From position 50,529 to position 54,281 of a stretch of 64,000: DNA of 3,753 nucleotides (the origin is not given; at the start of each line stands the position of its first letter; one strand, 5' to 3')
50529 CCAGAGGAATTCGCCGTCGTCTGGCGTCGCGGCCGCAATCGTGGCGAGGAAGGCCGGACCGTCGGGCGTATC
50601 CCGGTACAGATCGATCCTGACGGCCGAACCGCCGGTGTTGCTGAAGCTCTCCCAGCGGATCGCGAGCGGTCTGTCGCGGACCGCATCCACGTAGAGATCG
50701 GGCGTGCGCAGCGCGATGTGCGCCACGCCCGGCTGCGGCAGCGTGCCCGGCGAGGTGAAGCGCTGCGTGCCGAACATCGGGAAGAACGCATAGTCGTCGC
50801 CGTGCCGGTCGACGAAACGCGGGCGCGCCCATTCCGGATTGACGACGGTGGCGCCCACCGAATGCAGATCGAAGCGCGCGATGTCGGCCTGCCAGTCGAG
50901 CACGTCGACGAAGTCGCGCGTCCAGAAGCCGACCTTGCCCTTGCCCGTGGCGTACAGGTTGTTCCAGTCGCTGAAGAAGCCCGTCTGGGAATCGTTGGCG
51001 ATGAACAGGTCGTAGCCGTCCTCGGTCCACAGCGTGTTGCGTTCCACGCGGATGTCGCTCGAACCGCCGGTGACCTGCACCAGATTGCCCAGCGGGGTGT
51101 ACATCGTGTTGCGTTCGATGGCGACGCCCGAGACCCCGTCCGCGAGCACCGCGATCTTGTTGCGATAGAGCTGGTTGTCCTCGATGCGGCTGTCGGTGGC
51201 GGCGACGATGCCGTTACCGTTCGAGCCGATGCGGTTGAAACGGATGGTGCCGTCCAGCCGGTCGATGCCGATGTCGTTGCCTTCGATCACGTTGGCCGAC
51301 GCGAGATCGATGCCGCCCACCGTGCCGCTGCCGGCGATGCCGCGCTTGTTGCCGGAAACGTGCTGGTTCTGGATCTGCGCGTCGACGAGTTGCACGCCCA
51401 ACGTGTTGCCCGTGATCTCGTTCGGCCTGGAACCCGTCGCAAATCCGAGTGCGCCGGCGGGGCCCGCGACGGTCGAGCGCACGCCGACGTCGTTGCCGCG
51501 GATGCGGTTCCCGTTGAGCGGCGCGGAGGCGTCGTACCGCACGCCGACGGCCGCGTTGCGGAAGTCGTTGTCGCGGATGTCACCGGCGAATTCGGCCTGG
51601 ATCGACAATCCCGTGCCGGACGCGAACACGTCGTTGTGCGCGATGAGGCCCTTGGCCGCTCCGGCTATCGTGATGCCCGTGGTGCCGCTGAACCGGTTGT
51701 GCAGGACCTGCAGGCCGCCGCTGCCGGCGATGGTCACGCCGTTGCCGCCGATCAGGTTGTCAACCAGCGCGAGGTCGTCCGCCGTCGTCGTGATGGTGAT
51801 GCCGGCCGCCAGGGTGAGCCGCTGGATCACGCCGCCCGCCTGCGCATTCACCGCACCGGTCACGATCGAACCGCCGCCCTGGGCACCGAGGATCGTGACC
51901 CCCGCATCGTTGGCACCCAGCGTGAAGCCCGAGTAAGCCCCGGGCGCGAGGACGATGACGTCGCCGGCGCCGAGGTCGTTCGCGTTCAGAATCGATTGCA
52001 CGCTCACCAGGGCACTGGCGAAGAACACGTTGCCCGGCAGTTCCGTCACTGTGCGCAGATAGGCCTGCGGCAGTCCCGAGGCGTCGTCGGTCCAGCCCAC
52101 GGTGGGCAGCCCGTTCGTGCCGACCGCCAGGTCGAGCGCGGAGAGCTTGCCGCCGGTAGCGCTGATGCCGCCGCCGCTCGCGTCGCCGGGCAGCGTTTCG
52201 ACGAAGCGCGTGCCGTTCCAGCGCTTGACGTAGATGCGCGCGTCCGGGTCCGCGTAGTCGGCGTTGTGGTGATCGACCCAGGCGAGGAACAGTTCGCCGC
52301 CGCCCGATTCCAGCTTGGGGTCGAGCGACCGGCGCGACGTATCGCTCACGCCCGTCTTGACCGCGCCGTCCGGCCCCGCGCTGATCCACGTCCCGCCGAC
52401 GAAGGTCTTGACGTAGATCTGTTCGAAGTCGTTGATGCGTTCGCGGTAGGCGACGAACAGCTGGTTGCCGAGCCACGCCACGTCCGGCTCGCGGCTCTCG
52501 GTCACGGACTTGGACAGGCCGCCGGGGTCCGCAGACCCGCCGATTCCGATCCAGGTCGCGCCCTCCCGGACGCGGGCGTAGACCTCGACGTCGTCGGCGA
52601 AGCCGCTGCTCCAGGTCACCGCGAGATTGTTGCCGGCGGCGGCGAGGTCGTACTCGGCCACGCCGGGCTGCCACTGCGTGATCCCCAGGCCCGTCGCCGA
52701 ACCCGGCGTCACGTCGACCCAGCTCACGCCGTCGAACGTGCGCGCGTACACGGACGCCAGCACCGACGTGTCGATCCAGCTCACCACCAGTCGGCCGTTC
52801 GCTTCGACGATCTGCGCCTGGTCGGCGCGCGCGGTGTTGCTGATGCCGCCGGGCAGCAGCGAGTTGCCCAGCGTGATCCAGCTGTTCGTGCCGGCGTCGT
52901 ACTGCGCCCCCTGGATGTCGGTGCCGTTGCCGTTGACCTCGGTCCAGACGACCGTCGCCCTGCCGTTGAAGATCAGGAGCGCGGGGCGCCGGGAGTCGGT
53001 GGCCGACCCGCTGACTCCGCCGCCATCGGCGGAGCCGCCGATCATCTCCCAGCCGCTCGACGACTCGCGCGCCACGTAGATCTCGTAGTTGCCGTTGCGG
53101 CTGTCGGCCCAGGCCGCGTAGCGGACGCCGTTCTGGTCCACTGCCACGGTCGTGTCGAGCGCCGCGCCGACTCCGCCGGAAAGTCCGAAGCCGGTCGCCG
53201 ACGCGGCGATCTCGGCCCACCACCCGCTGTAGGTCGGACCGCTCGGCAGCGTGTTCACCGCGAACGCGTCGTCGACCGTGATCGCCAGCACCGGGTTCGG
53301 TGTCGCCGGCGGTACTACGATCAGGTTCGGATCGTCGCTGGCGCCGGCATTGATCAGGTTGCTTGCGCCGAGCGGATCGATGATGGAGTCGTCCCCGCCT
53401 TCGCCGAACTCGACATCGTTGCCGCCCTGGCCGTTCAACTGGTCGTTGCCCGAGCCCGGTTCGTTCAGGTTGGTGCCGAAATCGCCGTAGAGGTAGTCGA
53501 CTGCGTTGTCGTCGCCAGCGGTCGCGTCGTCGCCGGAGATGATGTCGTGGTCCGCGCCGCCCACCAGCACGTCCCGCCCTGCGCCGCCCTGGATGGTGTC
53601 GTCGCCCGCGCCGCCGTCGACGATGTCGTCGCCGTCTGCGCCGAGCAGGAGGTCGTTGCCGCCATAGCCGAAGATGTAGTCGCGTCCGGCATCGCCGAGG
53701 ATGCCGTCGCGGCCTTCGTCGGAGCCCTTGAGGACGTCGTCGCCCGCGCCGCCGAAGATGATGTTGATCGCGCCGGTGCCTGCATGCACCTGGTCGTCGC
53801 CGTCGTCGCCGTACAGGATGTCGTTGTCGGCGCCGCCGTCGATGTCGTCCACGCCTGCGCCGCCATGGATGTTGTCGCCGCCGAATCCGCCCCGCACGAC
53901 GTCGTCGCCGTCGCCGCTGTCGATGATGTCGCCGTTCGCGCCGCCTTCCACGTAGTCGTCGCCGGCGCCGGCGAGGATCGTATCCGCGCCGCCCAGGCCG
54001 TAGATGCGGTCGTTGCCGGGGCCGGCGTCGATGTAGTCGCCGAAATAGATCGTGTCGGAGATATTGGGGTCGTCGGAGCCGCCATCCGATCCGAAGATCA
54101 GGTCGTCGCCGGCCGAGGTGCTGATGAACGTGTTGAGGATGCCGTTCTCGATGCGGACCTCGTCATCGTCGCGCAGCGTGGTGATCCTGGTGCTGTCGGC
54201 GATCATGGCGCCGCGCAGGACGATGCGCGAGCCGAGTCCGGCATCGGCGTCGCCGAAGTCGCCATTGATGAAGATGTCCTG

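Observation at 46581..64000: ORF of at least 5,800 codons running off the window, with an internal rather than C-terminal RTX block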

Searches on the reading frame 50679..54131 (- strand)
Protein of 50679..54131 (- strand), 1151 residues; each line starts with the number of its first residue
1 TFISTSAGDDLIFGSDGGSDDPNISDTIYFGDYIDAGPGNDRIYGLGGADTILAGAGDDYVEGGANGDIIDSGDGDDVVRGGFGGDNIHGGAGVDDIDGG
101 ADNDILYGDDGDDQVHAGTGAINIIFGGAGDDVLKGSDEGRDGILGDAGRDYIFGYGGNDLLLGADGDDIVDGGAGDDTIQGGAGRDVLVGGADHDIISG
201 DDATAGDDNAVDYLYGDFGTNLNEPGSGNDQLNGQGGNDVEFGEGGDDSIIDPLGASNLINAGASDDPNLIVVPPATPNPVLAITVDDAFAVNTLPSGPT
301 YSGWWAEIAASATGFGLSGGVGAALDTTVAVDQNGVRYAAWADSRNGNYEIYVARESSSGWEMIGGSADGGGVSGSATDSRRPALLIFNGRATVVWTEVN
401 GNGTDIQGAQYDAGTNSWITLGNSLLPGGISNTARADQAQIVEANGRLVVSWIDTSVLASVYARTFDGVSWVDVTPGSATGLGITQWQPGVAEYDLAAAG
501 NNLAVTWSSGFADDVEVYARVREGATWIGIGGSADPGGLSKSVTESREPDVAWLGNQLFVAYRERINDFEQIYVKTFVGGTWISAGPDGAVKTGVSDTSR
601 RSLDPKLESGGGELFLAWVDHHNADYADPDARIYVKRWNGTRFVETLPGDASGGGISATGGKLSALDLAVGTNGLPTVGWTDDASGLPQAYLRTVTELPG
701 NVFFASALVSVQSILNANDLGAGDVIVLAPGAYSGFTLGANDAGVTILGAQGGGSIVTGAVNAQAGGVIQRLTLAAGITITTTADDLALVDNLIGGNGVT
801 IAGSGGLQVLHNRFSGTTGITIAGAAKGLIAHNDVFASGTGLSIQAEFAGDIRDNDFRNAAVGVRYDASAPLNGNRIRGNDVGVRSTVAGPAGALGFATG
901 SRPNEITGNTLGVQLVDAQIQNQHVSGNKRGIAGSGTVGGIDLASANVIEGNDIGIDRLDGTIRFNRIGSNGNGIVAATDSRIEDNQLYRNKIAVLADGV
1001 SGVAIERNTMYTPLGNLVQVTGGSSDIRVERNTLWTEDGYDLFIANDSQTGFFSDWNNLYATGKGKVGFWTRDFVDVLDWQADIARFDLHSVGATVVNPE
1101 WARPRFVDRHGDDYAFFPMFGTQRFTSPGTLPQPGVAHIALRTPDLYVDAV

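Call 63: search_protein_representatives(protein=window:50679-54131:-)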
Query: 1151 residues. Proteins with E-value up to 0.001 (for the whole library): 122937; up to 1e-10: 44202; up to 1e-30: 5958. The best 150 are listed.
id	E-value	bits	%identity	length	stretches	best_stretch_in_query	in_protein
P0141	0.0e+00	1764.7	72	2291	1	2-1151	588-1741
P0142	0.0e+00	1531.9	61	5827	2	2-1151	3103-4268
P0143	0.0e+00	1140.5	39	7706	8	6-1130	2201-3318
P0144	0.0e+00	1076.1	64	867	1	373-1151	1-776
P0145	0.0e+00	1032.1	40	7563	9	7-827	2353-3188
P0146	0.0e+00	1021.2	39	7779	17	111-844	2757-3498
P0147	0.0e+00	1014.3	40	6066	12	123-843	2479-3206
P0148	8.5e-282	954.7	39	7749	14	111-845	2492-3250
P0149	9.1e-282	954.6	38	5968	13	122-844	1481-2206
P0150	8.9e-280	948.0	38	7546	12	50-812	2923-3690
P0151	1.5e-279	947.3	41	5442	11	95-833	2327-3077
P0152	2.1e-275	933.5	38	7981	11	49-793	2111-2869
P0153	2.7e-273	926.6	40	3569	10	56-845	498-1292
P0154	4.7e-271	919.1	37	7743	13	122-837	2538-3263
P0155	3.5e-269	912.9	38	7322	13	111-851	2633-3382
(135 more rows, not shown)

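Call 89: predict_structure(alignment_id=A4)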
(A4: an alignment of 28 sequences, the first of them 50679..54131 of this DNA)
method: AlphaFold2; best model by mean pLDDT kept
length: 1151 residues; sequences in the alignment: 28
mean_pLDDT: 83.2   pTM: 0.67
mean pLDDT of the five models: 83.2, 82.9, 82.2, 81.4, 79.4
residues with pLDDT >= 90: 562; 70-90: 412; 50-70: 91; < 50: 86
segments of 3 or more residues with pLDDT < 50: 264-267, 280-290, 1084-1151
pLDDT, mean of each block of 10 residues (from residue 1): 76 70 58 87 82 91 86 90 86 90 91 87 91 84 91 87 90 89 87 86 68 78 72 73 69 55 47 53 36 75 86 83 89 94 84 89 78 80 94 94 91 89 91 93 95 92 95 92 86 93 92 85 90 87 88 95 86 93 87 83 94 95 70 93 91 76 90 94 83 90 91 94 92 93 92 87 94 95 92 94 93 92 95 94 95 94 97 94 96 87 92 97 94 95 84 95 93 95 91 95 92 90 92 83 89 75 79 66 49 38 36 33 27 28 26 26
secondary structure, 60 per line:
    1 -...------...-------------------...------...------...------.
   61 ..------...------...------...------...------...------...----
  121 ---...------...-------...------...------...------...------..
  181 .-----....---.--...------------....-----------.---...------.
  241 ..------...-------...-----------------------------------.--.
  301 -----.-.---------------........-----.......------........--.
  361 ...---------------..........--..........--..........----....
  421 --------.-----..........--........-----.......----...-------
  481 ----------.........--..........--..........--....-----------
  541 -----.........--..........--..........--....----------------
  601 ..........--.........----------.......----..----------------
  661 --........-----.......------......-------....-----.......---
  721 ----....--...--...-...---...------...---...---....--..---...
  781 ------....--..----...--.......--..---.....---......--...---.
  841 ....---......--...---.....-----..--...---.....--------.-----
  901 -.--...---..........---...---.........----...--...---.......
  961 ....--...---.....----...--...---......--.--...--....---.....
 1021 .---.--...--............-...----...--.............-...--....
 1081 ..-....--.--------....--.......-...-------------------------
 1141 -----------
elements in order (helices of 4 or more, strands of 3 or more residues): E2-4 E11-13 E33-35 E42-44 E51-53 E60-62 E69-71 E78-80 E87-89 E96-98 E105-107 E114-116 E124-126 E133-135 E143-145 E152-154 E161-163 E170-172 E179-181 E187-190 E197-199 E212-215 E231-233 E240-242 E249-251 E259-261 E324-331 E337-343 E350-357 E360-363 E379-388 E391-400 E403-412 E417-420 E435-444 E447-454 E460-466 E471-473 E491-499 E502-511 E514-523 E526-529 E546-554 E557-566 E569-578 E581-584 E601-610 E613-621 E632-638 E663-670 E676-682 E689-694 E702-705 H711-717 E725-728 E731-733 E736-738 E746-748 E755-757 E761-763 E767-770 E778-780 E787-790 E799-801 E804-810 E818-822 E826-831 E834-836 E840-844 E848-853 E856-858 E862-866 E876-878 E882-886 E905-907 E911-920 E924-926 E930-938 E948-950 E954-964 E967-969 E973-977 E982-984 E987-989 E993-998 E1004-1006 E1009-1012 E1016-1021 E1028-1030 E1033-1044 E1053-1055 E1058-1070 E1072-1074 H1077-1082 H1084-1087 H1099-1102 E1105-1108 E1113-1115

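Call 93: fold_search(model_id=the predicted structure, library=pdb)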
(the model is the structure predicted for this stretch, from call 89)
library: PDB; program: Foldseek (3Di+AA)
matches with E <= 10: 1064; with E <= 0.001: 273
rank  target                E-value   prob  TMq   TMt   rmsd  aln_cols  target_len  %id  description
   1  2w38                  2.0e-07  1.00  0.18  0.42   8.8       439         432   12  Crystal structure of the pseudaminidase from Pseudomonas aeruginosa (released 2008-12-23)
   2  8uvv                  2.4e-07  1.00  0.18  0.39  12.3       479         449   13  The NanJ sialidase catalytic domain in complex with Neu5Ac (released 2024-09-04)
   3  3h6j                  2.8e-07  1.00  0.19  0.42   9.2       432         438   11  Crystal structure of a putative neuraminidase from Pseudomonas aeruginosa (released 2009-05-12)
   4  5mum                  2.9e-07  1.00  0.22  0.58   7.3       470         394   11  Glycoside Hydrolase BACINT_00347 (released 2017-04-26)
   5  5hx0_B                3.6e-07  1.00  0.19  0.49   8.3       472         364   11  Crystal structure of unknown function protein Dfer_1899 fromDyadobacter fermentans DSM 18053 (released 2016-02-17)
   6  5hx0_A                4.0e-07  1.00  0.19  0.50   8.0       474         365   10  Crystal structure of unknown function protein Dfer_1899 fromDyadobacter fermentans DSM 18053 (released 2016-02-17)
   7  5mul                  5.0e-07  1.00  0.21  0.57   6.7       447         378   10  Glycoside Hydrolase BT3686 bound to Glucuronic Acid (released 2017-04-26)
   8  5mvh                  5.9e-07  1.00  0.22  0.54   8.1       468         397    9  Glycoside Hydrolase BACCELL_00856 (released 2017-04-26)
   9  4irt                  6.5e-07  1.00  0.21  0.54   8.3       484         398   10  Crystal structure of a putative neuraminidase (BACOVA_03493) from Bacteroides ovatus ATCC 8483 at 1.74 A resolution (released 2013-03-13)
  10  5y31_B                8.1e-07  1.00  0.23  0.47  25.4       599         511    8  Crystal structure of human LGI1-ADAM22 complex (released 2018-05-02)
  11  4qqs_B                8.8e-07  1.00  0.16  0.44   7.4       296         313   10  Crystal structure of a thermostable family-43 glycoside hydrolase (released 2015-03-11)
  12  5muk                  1.1e-06  1.00  0.22  0.59   5.9       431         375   11  Glycoside Hydrolase BT3686 (released 2017-04-26)
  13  9c20                  1.3e-06  1.00  0.19  0.40  12.0       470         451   13  The Sialidase NanJ in complex with Neu5,9Ac (released 2024-09-04)
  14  9kzc_B                1.4e-06  1.00  0.22  0.64   6.8       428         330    8  Cryo-EM structure of the LGI1 LRR-LGI1 EPTP-ADAM22 ECD complex (released 2025-06-25)
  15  3aki                  1.6e-06  1.00  0.16  0.35  14.9       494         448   12  Crystal structure of exo-1,5-alpha-L-arabinofuranosidase complexed with alpha-L-arabinofuranosyl azido (released 2010-08-25)
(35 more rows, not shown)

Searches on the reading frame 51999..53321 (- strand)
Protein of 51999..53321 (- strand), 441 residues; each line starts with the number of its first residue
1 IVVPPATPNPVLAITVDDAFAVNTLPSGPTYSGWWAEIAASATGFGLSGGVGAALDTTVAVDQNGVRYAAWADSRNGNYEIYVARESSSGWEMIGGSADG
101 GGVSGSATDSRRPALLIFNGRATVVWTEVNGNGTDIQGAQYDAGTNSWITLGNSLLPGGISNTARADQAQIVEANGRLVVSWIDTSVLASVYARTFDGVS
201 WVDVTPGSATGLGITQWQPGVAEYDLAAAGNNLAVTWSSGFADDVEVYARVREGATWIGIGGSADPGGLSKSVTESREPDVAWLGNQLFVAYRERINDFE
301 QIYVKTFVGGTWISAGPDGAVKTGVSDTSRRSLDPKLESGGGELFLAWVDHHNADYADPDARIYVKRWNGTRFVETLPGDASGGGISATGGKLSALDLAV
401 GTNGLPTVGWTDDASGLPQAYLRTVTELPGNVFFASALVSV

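Call 23: search_solved_structures(query=window:51999-53321:-, max_evalue=1)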
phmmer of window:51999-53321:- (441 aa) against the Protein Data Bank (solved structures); distinct sequences matched with E-value up to 1: 8.
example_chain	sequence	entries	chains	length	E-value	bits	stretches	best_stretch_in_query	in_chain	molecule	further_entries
6h16_B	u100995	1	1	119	0.16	13.8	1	381-437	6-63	VHH L-P2-D07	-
4tvs_a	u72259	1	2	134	0.23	13.3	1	382-437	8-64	VHH Domain BS-1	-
6sge_B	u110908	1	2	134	0.43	12.4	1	380-435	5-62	Nanobody B6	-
9q6h_C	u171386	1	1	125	0.47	12.3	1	382-437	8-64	nb77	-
4jvp_A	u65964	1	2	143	0.53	12.1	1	380-438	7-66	Anti-HCV E2 alpaca nanobody D03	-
7nqa_D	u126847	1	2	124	0.55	12.1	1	382-437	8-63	Anti-Nup98 Nanobody MS98-6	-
7bnw_A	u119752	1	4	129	0.55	12.1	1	382-437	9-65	nanobody nb18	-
9axw_I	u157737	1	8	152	0.82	11.5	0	382-437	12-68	NbJRi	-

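Call 33: search_protein_families(library=pfam, proteins=[window:51999-53321:-], max_evalue=10)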
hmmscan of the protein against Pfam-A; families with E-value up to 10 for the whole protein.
window:51999-53321:- (441 aa): 1 family
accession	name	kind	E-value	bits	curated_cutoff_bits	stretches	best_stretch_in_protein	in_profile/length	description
PF04616.20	Glyco_hydro_43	-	0.045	13.5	32.2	1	51-89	118-158/288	Glycosyl hydrolases family 43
